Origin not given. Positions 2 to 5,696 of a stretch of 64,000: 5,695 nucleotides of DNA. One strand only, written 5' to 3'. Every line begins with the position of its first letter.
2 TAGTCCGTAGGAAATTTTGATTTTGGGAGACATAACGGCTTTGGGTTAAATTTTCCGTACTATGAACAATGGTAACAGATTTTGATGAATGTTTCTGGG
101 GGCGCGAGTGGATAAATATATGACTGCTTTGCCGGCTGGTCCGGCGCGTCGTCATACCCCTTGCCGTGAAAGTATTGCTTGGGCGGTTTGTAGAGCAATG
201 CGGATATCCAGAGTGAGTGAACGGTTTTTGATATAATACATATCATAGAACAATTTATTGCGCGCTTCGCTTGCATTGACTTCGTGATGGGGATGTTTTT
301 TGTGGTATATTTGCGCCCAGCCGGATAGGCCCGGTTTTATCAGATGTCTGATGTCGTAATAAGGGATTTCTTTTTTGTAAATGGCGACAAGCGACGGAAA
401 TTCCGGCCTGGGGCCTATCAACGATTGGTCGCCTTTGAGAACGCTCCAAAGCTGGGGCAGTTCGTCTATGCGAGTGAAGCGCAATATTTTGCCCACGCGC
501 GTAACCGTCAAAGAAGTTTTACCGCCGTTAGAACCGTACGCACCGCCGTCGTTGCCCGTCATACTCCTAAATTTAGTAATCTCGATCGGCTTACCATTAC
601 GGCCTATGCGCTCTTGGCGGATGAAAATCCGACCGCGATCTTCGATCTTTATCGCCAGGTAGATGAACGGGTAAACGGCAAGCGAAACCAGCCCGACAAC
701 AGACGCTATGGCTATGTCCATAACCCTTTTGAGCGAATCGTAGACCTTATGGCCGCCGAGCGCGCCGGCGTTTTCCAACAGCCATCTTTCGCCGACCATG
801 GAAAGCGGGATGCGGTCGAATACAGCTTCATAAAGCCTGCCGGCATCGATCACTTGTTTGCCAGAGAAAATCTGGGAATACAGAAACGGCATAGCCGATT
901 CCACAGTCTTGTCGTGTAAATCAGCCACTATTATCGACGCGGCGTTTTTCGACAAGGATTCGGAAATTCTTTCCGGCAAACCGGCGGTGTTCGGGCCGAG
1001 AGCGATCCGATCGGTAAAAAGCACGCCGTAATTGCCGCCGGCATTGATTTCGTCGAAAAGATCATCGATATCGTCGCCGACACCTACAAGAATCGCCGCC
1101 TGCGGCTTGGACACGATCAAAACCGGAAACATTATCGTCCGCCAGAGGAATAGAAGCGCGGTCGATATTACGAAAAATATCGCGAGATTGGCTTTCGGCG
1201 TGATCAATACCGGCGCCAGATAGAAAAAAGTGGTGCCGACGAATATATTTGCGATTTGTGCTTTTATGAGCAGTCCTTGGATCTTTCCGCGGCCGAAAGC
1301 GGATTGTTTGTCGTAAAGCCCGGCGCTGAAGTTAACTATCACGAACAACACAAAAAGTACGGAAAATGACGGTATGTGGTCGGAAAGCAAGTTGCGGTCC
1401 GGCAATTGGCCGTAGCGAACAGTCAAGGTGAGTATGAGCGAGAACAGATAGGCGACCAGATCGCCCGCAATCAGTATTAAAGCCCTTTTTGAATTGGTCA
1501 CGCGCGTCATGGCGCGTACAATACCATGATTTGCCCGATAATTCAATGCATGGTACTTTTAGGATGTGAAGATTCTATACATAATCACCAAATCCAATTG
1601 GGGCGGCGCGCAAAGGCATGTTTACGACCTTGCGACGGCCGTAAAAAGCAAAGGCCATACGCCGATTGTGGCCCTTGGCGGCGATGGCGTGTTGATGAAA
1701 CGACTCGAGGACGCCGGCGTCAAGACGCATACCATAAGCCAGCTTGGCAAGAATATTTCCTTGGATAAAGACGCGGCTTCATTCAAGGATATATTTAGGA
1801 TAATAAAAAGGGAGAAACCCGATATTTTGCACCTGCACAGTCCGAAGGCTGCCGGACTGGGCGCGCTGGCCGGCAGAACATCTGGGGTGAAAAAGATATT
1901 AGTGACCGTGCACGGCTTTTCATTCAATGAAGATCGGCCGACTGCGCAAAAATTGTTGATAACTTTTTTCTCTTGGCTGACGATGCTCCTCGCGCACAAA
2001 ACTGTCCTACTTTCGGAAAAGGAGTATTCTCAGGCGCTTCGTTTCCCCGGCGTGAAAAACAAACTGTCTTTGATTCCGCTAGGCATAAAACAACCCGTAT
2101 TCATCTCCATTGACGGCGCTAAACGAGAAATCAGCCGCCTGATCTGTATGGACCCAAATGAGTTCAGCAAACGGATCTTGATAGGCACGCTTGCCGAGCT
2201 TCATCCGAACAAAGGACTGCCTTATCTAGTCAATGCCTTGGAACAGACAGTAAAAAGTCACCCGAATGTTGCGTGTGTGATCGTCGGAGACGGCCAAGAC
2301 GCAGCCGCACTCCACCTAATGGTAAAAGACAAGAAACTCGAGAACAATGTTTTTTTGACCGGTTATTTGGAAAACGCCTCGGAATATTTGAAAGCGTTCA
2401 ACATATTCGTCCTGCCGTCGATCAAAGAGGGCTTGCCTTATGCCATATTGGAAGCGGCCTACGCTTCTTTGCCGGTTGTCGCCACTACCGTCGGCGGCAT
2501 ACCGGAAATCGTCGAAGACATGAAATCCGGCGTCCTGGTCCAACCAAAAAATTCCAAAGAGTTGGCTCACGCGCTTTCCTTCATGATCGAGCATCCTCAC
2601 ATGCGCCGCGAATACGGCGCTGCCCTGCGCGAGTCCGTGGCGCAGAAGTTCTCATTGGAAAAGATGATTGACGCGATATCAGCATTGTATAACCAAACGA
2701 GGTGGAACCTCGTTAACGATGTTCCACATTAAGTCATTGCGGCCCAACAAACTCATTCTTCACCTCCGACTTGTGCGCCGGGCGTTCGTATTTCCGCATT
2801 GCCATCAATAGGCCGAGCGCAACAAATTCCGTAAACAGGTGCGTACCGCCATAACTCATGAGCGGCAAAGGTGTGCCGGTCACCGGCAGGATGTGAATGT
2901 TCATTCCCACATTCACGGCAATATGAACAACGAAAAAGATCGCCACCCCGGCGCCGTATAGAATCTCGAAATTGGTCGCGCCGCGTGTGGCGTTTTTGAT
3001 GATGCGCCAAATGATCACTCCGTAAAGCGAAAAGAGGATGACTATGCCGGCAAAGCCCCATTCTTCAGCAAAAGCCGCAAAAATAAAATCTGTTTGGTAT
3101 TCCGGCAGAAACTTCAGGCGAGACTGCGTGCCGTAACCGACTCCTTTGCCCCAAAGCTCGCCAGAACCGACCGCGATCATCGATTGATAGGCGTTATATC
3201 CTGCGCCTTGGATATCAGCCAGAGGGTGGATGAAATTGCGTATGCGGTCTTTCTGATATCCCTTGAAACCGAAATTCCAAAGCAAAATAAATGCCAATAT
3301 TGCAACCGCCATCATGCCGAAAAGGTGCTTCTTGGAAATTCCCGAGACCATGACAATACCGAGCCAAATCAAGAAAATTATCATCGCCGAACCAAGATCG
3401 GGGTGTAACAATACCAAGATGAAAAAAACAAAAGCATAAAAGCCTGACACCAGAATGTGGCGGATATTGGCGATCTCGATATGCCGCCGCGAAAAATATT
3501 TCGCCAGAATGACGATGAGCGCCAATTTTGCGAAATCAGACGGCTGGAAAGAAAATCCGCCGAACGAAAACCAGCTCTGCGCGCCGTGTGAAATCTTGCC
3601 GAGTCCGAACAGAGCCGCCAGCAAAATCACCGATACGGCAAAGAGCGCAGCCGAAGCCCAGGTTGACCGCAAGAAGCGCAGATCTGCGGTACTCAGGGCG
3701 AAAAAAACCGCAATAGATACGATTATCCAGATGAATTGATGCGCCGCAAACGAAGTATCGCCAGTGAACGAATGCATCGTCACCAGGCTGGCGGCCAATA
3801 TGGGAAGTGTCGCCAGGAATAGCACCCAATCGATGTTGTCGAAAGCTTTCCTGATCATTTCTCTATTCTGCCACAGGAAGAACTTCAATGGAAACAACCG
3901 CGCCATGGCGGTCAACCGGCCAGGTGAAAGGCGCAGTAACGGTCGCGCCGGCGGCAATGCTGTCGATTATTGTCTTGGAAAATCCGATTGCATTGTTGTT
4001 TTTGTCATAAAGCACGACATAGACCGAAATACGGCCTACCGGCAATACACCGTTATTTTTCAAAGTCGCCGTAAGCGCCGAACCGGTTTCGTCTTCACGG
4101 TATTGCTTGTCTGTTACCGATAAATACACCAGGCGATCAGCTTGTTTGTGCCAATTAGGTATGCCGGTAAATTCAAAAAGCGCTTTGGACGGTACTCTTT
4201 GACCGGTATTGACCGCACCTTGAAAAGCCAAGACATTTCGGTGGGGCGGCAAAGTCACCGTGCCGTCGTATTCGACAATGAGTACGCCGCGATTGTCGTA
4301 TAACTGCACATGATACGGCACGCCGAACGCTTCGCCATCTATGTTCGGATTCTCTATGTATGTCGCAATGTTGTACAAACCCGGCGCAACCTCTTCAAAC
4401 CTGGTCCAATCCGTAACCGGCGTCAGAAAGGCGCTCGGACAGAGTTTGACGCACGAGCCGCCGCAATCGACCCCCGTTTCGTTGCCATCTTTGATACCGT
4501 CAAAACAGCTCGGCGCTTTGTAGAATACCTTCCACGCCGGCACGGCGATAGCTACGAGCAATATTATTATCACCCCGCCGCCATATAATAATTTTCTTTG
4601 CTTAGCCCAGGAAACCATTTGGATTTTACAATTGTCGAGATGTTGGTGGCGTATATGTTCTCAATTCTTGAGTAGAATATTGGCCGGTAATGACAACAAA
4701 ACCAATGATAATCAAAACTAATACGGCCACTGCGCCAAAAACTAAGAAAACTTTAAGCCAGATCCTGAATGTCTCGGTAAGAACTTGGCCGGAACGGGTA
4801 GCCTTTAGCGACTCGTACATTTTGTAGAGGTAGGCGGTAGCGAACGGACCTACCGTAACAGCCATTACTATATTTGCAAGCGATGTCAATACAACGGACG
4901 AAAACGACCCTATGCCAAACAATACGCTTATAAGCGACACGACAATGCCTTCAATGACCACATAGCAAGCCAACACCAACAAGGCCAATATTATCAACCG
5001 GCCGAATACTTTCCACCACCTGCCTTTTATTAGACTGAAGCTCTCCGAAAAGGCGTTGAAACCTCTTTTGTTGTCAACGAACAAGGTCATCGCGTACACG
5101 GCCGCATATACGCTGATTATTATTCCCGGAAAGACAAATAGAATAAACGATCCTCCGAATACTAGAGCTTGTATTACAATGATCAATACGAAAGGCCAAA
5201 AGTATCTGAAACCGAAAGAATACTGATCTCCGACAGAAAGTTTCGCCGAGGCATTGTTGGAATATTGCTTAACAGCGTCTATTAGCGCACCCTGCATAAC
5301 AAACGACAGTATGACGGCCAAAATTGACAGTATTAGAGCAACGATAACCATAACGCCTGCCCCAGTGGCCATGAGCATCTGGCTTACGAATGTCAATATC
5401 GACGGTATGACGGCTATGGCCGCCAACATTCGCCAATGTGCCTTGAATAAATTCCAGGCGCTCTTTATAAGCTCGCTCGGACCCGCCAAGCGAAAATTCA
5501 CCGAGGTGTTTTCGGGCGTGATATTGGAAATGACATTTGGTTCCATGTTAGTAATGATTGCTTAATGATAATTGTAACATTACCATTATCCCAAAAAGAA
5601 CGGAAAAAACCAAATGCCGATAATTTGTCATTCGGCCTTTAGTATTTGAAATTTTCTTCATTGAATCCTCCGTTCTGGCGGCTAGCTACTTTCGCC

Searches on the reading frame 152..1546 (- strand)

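Call 10: search_protein_families(library=pfam, proteins=[window:152-1546:-], max_evalue=0.00001)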
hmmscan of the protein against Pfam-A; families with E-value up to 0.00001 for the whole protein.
window:152-1546:- (464 aa): 1 family
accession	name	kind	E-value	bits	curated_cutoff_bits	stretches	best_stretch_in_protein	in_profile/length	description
PF02397.22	Bac_transf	-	6.2e-52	176.2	27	1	273-459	1-178/179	Bacterial sugar transferase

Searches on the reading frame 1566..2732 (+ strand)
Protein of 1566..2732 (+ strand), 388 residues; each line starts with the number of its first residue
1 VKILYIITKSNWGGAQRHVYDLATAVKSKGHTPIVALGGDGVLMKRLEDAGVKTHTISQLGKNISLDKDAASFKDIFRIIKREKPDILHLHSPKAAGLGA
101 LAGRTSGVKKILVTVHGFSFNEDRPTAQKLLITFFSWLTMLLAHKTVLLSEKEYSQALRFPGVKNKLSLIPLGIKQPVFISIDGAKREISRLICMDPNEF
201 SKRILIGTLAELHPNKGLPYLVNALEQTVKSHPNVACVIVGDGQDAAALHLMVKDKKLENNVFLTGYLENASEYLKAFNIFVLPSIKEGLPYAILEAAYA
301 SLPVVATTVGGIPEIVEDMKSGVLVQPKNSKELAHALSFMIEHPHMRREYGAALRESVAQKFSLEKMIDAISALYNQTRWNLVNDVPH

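Call 10: search_protein_families(library=pfam, proteins=[window:1566-2732:+], max_evalue=0.00001)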
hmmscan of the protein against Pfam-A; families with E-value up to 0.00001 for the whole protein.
window:1566-2732:+ (388 aa): 6 families
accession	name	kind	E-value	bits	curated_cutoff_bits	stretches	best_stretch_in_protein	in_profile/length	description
PF00534.26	Glycos_transf_1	-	1.9e-36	125.7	26.4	1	199-354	11-169/172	Glycosyl transferases group 1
PF13692.12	Glyco_trans_1_4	-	1.3e-34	119.9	27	1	205-342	3-141/142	Glycosyl transferases group 1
PF13439.12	Glyco_transf_4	-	7.1e-20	72.2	28.5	1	12-174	1-166/170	Glycosyltransferase Family 4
PF13579.12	Glyco_trans_4_4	-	4.5e-13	50.3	29.7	1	13-173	1-158/158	Glycosyl transferase 4-like domain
PF13477.12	Glyco_trans_4_2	-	2e-11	44.6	23.4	1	3-128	2-118/139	Glycosyl transferase 4-like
PF20706.3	GT4-conflict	-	4.1e-06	26.5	26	1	203-368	199-382/385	Family 4 Glycosyltransferase in conflict systems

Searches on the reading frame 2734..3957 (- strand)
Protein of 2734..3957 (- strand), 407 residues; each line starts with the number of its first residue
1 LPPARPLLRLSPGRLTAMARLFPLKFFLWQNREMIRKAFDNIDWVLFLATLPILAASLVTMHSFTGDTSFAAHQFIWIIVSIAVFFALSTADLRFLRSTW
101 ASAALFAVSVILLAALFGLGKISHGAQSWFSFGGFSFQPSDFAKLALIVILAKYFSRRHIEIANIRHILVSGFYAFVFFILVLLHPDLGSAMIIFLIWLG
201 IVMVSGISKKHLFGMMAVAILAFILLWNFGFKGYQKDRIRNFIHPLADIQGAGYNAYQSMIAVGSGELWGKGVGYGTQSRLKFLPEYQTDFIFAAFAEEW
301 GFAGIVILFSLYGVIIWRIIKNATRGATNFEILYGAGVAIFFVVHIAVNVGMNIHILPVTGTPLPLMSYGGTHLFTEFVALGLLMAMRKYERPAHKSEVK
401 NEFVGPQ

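Call 10: search_protein_families(library=pfam, proteins=[window:2734-3957:-], max_evalue=0.00001)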
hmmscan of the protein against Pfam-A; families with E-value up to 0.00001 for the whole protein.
window:2734-3957:- (407 aa): 1 family
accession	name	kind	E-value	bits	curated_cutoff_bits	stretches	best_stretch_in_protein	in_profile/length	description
PF01098.24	FTSW_RODA_SPOVE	-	5e-87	292.6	26.4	1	47-391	13-354/356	Cell cycle protein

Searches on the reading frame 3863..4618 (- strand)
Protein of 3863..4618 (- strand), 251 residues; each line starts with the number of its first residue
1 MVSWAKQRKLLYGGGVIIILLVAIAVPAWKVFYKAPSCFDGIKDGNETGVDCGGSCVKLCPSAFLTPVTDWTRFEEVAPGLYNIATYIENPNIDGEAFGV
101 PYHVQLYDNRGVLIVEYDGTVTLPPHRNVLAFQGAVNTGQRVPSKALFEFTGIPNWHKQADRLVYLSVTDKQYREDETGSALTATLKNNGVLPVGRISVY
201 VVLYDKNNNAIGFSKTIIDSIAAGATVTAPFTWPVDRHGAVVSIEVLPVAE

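Call 71: search_protein_families(library=pfam, proteins=[window:3863-4618:-], max_evalue=0.001)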
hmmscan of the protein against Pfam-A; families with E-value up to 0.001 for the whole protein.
window:3863-4618:- (251 aa): 1 family
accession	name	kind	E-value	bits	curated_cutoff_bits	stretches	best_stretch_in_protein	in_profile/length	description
PF07705.17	CARDB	-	7.2e-05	23.4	22.7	1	173-246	14-81/101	CARDB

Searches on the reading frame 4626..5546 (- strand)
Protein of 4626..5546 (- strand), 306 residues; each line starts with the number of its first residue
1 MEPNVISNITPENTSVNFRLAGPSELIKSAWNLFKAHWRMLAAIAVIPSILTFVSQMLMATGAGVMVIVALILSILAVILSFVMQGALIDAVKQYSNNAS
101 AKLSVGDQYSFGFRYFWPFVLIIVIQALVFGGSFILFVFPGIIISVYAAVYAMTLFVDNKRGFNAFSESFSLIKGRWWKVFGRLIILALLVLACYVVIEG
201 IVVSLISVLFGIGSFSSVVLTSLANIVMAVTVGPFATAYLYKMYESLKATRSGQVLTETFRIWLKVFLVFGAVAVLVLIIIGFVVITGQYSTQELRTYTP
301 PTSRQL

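Call 10: search_protein_families(library=pfam, proteins=[window:4626-5546:-], max_evalue=0.00001)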
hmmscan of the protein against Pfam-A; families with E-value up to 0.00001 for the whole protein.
window:4626-5546:- (306 aa): 0 families

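Call 45: search_protein_families(library=pfam, proteins=[window:4626-5546:-], max_evalue=0.1)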
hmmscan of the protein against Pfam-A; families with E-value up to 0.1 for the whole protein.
window:4626-5546:- (306 aa): 1 family
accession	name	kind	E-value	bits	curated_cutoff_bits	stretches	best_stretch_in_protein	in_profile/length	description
PF07344.16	Amastin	-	0.012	16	27.2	1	40-123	67-150/157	Amastin surface glycoprotein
